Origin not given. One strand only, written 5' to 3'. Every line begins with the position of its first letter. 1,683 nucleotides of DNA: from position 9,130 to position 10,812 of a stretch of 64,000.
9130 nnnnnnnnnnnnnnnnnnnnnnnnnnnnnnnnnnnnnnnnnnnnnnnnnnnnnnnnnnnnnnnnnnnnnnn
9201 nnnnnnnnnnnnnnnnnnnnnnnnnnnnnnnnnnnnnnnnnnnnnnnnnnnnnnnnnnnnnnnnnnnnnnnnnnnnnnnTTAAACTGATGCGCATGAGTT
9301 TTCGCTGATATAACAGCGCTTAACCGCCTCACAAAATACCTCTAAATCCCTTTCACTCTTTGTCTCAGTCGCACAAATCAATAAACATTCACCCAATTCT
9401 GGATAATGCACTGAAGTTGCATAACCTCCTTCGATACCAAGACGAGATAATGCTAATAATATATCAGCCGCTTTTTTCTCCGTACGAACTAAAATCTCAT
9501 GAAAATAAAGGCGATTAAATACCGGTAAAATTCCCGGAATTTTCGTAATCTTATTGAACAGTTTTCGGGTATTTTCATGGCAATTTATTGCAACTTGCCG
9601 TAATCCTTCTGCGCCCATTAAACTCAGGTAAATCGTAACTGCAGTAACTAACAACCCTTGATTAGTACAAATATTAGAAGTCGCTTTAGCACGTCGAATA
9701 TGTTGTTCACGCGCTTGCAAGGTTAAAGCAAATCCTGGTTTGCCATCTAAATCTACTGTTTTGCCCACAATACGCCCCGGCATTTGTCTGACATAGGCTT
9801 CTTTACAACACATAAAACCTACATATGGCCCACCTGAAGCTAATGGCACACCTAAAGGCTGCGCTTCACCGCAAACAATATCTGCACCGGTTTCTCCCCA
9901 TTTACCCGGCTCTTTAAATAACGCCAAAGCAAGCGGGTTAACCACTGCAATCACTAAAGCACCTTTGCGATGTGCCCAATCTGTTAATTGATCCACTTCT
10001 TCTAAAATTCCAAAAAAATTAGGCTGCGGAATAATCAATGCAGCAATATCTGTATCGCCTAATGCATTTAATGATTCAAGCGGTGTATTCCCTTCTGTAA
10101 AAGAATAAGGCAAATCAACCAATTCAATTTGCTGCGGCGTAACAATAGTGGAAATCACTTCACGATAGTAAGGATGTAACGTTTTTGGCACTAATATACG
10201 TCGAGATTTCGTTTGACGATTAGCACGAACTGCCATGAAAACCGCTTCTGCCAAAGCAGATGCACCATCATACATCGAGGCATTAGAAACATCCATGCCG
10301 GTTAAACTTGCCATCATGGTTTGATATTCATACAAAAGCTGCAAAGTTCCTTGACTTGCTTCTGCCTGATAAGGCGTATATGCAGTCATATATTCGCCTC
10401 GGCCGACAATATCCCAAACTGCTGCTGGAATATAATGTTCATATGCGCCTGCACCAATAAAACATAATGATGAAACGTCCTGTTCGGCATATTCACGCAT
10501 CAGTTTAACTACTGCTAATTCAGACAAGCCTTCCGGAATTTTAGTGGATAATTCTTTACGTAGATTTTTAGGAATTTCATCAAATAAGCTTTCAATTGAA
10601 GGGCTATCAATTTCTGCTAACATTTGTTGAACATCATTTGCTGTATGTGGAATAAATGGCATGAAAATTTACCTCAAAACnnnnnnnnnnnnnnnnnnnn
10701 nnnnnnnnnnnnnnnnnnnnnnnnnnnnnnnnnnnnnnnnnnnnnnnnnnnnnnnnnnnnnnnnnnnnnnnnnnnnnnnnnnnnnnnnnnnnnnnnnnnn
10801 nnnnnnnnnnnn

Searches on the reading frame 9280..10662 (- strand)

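Call 19: search_protein_families(library=pfam, proteins=[window:9280-10662:-], max_evalue=0.00001)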
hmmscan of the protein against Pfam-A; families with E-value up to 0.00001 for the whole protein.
window:9280-10662:- (460 aa): 1 family
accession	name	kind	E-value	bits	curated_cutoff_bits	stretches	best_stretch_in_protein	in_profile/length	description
PF02347.22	GDC-P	-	3.2e-122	408.9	26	1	3-442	3-424/429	Glycine cleavage system P-protein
